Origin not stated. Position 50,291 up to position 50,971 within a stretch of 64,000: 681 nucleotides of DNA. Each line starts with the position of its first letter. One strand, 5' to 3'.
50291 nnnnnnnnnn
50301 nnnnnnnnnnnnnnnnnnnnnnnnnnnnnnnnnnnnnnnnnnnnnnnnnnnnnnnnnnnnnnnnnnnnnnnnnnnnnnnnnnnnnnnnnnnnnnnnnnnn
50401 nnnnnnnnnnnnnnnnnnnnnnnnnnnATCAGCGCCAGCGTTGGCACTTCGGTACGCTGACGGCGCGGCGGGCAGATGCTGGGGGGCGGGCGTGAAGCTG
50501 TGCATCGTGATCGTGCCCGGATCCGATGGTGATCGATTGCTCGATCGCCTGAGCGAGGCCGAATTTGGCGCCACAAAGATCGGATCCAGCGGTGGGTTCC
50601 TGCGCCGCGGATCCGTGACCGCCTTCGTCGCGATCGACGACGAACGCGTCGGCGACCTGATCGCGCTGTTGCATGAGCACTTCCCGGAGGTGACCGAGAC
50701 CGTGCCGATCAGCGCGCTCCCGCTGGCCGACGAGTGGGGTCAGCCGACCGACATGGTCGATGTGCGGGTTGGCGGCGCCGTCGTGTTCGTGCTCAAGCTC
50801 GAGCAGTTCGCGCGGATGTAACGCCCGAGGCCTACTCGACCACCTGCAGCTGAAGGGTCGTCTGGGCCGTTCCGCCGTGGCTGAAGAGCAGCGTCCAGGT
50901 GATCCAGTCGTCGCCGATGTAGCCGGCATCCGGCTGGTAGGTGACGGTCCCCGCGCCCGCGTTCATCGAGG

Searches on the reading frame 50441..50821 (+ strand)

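Call 42: search_protein_families(library=pfam, proteins=[window:50441-50821:+], max_evalue=0.0001)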
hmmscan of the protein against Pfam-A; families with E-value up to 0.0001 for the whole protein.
window:50441-50821:+ (126 aa): 1 family
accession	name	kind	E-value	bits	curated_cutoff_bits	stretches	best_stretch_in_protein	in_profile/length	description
PF06153.16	CdAMP_rec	-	3e-21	76.1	27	1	19-125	2-108/109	Cyclic-di-AMP receptor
